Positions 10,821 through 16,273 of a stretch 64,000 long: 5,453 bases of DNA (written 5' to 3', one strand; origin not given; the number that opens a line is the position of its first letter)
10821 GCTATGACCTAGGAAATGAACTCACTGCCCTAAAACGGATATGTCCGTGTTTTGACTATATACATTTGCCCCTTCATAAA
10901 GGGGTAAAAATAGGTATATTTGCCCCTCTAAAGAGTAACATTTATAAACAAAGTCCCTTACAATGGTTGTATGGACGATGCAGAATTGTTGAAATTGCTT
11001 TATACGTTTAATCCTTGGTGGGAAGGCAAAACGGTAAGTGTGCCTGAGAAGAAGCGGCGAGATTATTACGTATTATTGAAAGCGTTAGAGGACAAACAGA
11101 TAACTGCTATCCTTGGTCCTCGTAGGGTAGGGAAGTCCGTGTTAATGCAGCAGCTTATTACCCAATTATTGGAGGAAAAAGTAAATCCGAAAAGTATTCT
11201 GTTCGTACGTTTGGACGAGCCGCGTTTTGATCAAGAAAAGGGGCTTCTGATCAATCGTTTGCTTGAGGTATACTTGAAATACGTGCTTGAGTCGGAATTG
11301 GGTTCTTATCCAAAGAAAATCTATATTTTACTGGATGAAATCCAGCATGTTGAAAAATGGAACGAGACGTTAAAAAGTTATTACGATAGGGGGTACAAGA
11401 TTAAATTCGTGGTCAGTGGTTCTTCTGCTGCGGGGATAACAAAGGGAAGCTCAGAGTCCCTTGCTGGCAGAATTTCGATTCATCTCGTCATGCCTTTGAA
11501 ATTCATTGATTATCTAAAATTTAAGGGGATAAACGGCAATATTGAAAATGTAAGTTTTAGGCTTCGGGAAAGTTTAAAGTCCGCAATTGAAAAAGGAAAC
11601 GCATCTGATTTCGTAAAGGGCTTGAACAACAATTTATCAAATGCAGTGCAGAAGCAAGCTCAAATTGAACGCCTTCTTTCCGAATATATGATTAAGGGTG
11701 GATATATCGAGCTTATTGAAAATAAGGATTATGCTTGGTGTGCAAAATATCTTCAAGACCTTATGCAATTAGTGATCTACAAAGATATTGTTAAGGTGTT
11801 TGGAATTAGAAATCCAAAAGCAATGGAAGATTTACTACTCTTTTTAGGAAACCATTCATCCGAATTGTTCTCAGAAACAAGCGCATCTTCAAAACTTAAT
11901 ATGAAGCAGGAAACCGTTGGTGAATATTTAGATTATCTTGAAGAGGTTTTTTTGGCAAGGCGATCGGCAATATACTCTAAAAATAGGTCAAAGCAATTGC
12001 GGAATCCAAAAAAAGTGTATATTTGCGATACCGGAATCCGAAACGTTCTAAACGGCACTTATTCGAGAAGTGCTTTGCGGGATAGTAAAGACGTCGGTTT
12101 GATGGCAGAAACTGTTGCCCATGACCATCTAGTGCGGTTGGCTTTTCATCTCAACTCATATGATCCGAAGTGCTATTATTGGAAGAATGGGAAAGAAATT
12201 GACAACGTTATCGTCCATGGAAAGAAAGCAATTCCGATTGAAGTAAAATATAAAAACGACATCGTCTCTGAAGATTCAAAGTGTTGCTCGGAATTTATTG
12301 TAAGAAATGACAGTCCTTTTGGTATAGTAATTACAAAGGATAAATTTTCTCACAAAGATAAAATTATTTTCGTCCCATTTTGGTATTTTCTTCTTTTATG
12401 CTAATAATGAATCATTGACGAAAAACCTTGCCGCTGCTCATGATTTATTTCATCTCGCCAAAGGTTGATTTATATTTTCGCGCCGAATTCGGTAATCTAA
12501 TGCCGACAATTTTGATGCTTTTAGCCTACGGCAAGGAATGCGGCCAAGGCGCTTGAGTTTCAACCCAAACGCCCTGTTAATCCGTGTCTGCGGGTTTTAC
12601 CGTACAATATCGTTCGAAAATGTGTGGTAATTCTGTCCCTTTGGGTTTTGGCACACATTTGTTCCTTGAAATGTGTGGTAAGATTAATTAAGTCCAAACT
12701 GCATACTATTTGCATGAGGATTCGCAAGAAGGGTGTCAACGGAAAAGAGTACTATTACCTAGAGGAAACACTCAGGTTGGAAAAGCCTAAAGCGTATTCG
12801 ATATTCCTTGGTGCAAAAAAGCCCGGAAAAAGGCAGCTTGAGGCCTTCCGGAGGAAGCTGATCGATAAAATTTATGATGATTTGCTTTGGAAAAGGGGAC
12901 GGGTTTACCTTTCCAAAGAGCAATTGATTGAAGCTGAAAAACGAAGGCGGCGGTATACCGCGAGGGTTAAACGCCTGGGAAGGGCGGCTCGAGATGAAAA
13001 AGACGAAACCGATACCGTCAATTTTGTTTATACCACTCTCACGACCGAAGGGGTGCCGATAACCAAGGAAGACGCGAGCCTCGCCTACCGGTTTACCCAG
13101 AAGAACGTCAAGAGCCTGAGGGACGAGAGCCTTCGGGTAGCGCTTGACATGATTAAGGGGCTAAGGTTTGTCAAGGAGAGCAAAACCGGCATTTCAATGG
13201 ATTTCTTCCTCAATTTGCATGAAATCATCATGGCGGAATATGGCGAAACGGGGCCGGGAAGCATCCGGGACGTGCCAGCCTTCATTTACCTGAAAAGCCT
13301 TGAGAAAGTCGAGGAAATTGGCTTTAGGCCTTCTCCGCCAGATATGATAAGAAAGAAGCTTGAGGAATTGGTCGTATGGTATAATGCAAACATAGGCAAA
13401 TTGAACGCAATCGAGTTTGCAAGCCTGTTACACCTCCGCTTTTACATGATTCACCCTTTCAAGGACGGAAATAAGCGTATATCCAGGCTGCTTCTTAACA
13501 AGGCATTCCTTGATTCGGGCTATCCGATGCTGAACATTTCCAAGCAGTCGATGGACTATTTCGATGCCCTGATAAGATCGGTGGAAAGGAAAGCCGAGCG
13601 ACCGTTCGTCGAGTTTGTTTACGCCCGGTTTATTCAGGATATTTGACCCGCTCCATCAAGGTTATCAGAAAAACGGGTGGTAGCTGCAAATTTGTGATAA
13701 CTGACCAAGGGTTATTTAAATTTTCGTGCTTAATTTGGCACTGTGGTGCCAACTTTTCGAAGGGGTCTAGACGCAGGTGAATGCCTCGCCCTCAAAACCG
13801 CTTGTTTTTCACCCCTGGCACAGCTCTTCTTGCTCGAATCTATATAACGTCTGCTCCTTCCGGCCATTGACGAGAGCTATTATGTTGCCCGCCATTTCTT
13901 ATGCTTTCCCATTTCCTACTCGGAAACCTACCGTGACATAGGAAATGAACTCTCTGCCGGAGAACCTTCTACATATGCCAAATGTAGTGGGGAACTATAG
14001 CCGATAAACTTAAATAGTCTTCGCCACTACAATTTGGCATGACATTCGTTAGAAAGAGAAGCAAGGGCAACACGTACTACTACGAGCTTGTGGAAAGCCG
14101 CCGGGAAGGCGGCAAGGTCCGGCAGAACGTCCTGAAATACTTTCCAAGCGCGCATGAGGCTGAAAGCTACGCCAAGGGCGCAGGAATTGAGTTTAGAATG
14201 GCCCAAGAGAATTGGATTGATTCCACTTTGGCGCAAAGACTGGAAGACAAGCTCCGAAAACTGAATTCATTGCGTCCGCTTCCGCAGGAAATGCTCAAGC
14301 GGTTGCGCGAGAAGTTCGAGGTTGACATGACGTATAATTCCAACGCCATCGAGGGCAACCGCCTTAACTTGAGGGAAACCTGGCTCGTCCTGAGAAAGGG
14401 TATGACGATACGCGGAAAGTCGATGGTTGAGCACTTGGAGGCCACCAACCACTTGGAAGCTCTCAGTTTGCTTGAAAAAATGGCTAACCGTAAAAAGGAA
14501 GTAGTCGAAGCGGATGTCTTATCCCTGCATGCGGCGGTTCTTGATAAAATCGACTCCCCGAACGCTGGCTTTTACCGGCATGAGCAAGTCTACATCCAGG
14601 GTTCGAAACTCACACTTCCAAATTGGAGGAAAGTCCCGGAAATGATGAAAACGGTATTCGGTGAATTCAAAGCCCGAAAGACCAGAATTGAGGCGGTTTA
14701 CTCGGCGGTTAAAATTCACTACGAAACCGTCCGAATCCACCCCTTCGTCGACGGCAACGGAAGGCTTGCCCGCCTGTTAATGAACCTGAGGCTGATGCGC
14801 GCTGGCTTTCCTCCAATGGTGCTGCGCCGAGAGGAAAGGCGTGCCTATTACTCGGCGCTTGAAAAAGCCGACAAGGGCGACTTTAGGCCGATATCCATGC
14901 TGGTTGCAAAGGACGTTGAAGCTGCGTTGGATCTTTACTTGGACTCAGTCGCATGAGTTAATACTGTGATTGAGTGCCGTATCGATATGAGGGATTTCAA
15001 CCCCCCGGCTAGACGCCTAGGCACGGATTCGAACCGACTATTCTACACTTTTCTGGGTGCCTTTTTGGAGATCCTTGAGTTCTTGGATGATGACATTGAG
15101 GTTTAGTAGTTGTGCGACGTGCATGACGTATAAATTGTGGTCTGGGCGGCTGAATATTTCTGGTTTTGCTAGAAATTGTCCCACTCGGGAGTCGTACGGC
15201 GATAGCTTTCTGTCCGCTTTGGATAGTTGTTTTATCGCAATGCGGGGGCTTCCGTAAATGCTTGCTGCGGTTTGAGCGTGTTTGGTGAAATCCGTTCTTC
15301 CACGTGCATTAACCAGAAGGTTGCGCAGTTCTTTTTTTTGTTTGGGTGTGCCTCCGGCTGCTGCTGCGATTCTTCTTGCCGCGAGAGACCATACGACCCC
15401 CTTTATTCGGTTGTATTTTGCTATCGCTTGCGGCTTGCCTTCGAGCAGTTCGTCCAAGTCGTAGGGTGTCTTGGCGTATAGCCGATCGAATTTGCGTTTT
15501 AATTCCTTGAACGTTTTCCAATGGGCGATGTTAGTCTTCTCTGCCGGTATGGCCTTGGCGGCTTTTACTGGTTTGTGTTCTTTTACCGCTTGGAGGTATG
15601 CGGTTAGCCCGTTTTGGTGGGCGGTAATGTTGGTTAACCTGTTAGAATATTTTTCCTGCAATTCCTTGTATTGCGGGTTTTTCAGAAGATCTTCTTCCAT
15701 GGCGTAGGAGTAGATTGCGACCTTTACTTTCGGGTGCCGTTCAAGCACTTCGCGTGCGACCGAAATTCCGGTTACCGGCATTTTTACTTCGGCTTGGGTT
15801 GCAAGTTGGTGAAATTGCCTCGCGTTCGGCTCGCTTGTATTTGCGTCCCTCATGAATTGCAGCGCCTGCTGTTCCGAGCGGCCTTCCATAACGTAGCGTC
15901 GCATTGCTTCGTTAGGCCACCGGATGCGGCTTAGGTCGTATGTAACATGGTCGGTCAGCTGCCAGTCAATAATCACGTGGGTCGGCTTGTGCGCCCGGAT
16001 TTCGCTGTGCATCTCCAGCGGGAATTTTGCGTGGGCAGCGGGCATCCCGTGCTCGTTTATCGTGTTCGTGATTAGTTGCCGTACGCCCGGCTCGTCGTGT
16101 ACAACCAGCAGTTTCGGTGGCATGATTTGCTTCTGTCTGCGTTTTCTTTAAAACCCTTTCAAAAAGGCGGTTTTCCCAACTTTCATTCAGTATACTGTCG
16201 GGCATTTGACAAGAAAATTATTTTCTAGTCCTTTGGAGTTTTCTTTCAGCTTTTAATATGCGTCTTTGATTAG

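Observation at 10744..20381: Cassette-array-like island: about nine short gene modules punctuated by co-oriented copies of one conserved 90-120 nt junction element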

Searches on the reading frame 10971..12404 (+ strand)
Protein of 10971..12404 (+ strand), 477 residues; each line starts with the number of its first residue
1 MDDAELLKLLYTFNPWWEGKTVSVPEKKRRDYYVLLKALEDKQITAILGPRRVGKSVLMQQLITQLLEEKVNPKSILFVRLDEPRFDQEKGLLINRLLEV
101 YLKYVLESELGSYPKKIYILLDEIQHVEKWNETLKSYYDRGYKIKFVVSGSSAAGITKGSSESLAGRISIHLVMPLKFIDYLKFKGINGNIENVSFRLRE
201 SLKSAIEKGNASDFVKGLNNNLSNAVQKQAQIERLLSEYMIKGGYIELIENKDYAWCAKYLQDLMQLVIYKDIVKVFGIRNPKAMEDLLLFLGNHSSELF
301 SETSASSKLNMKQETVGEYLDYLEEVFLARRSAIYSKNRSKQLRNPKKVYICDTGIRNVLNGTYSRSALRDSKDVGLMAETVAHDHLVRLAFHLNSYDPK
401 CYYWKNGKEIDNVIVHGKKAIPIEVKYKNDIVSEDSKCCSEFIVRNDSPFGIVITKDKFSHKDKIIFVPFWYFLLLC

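Call 7: search_protein_families(library=pfam, proteins=[window:10971-12404:+], max_evalue=0.01)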
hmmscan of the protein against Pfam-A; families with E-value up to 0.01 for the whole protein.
window:10971-12404:+ (477 aa): 6 families
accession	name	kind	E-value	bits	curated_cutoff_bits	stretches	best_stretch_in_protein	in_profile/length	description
PF13635.12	DUF4143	-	5.9e-33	114.3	28.1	1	271-427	2-159/160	Domain of unknown function (DUF4143)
PF13173.12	AAA_14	-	5.5e-31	107.7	27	1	42-182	2-129/129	AAA domain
PF01637.24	ATPase_2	-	2.7e-06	27.8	33.2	1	40-184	18-190/225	ATPase domain predominantly from Archaea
PF13401.12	AAA_22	-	4.1e-06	27.6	27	1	41-151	4-123/130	AAA domain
PF03008.20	DUF234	-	8.5e-05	23.3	22.5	1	380-429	37-91/100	Archaea bacterial proteins of unknown function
PF20720.3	nSTAND3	-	0.0014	18.8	27.2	1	32-73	7-48/155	Novel STAND NTPase 3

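Call 87: search_protein_families(library=phrogs, proteins=[window:10971-12404:+], max_evalue=0.01)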
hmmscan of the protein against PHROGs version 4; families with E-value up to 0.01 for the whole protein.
window:10971-12404:+ (477 aa): 1 family
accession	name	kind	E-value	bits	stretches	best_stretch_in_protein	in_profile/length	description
phrog_33066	-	unknown function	1.5e-09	37.9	1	317-427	392-504/618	-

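Call 88: search_protein_families(library=padloc, proteins=[window:10971-12404:+], max_evalue=0.01)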
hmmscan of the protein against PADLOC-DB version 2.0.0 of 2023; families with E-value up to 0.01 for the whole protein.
window:10971-12404:+ (477 aa): 8 families
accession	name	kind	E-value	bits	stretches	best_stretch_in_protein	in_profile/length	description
PDLC04787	PDC-S01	-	4.3e-69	231.4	1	28-475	12-407/412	-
PDLC04789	PDC-S01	-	2.8e-54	182.6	1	34-442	9-352/375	-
PDLC04790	PDC-S01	-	6.4e-48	161.5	3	209-469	147-413/422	-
PDLC04791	PDC-S01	-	3.8e-36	122.6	2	236-461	158-382/395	-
PDLC04786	PDC-S01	-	3.3e-24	83.4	1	46-473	24-429/439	-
PDLC04788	PDC-S01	-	7.9e-22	75.8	1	47-462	24-414/448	-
PDLC04792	PDC-S01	-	7.8e-16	55.7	2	342-476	300-433/452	-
PDLC04140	mad8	-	3.3e-05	21.6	1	29-239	10-114/314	mads_8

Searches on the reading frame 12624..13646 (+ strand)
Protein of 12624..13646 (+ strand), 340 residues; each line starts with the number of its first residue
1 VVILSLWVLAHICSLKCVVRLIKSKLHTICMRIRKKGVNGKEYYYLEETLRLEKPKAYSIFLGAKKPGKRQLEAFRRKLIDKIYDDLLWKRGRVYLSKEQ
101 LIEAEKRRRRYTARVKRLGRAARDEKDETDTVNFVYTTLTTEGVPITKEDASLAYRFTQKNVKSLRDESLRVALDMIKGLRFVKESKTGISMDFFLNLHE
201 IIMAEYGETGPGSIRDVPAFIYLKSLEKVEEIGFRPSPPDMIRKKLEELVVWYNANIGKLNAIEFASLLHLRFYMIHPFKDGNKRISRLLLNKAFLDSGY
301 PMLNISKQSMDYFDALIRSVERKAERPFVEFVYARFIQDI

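Call 7: search_protein_families(library=pfam, proteins=[window:12624-13646:+], max_evalue=0.01)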
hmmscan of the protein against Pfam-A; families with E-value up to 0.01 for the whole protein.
window:12624-13646:+ (340 aa): 1 family
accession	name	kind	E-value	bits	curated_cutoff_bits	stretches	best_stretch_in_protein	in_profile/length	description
PF02661.23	Fic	-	1.4e-18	67.9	24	1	191-293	3-91/93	Fic/DOC family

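Call 88: search_protein_families(library=padloc, proteins=[window:12714-13646:+], max_evalue=0.01)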
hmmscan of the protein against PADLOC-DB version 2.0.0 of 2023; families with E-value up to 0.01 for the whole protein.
window:12714-13646:+ (310 aa): 7 families
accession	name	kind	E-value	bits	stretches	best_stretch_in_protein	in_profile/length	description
PDLC03963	SoFic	-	2.2e-20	71.3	1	111-304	67-258/361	-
PDLC04837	PDC-S04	-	3.8e-15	53.8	1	155-300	80-218/234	-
PDLC04836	PDC-S04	-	7.1e-13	46.3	1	154-293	83-215/244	-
PDLC04966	PDC-S24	-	1.1e-11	42.2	1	158-269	230-340/497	-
PDLC04839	PDC-S04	-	2e-11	41.9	1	205-293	93-190/205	-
PDLC04840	PDC-S04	-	6.8e-08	30.5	1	230-286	139-196/227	-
PDLC04838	PDC-S04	-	6.9e-06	24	1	232-293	126-190/209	-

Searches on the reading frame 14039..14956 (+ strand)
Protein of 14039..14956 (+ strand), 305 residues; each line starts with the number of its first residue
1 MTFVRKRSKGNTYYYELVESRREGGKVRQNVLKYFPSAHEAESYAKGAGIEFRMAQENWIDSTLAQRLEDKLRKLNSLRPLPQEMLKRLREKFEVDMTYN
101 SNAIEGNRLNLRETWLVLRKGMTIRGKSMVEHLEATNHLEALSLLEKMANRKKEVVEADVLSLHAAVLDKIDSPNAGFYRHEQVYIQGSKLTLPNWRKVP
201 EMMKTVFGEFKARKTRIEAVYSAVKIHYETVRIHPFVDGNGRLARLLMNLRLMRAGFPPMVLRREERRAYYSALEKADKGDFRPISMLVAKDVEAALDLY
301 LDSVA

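Call 7: search_protein_families(library=pfam, proteins=[window:14039-14956:+], max_evalue=0.01)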
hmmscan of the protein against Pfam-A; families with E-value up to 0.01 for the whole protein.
window:14039-14956:+ (305 aa): 1 family
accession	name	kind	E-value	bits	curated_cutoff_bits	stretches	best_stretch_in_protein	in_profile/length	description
PF02661.23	Fic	-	6.3e-18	65.9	24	1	157-250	4-91/93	Fic/DOC family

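Call 88: search_protein_families(library=padloc, proteins=[window:14039-14956:+], max_evalue=0.01)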
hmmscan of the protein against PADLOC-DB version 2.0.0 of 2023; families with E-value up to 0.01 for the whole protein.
window:14039-14956:+ (305 aa): 9 families
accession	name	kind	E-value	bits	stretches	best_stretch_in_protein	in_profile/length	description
PDLC04840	PDC-S04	-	1.2e-30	104.9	1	94-282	12-204/227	-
PDLC04836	PDC-S04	-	2.3e-27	93.7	1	88-281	20-216/244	-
PDLC04837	PDC-S04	-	3.2e-23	80.2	1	88-290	20-221/234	-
PDLC03963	SoFic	-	1.4e-21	75.3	1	65-286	29-253/361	-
PDLC04839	PDC-S04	-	1.1e-20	72.2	1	113-293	17-202/205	-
PDLC04966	PDC-S24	-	6e-16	56.4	1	144-259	222-343/497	-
PDLC04838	PDC-S04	-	9.7e-09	33.3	1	117-293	26-202/209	-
PDLC04841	PDC-S04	-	0.0018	16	0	228-290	204-265/292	-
PDLC04842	PDC-S04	-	0.0081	13.9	0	232-281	110-159/202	-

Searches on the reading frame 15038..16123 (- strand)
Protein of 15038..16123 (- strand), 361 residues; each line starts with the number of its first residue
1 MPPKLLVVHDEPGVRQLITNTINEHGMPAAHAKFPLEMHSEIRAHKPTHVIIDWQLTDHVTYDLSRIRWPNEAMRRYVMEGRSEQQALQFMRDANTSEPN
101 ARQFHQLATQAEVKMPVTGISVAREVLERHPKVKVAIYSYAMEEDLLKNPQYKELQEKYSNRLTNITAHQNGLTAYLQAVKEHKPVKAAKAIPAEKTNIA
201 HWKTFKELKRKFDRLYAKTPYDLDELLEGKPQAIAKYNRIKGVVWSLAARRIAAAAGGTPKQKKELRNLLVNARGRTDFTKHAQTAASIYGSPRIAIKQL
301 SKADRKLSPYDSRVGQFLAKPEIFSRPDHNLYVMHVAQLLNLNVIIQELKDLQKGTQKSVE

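Call 7: search_protein_families(library=pfam, proteins=[window:15038-16123:-], max_evalue=0.01)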
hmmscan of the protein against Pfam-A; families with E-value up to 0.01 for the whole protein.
window:15038-16123:- (361 aa): 1 family
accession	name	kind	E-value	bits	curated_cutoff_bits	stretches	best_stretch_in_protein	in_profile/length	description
PF00072.30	Response_reg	-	7.5e-06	26.5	30.2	1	6-63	2-59/111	Response regulator receiver domain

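Call 87: search_protein_families(library=phrogs, proteins=[window:15038-16123:-], max_evalue=0.01)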
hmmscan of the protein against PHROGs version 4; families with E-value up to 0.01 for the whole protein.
window:15038-16123:- (361 aa): 1 family
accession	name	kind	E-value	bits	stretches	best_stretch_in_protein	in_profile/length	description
phrog_731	-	unknown function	0.0019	18.6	1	3-59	2-58/227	-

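Call 88: search_protein_families(library=padloc, proteins=[window:15038-16123:-], max_evalue=0.01)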
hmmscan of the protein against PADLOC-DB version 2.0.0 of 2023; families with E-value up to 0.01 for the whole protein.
window:15038-16123:- (361 aa): 0 families

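Call 89: search_protein_families(library=ncbifam, proteins=[window:15038-16123:-], max_evalue=0.01)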
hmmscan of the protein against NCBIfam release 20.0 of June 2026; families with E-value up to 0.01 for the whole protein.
window:15038-16123:- (361 aa): 1 family
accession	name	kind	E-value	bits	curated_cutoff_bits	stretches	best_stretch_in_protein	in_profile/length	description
TIGR02154.1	PhoB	equivalog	8.8e-05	21.9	296.2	1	3-66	3-66/226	phosphate regulon transcriptional regulator PhoB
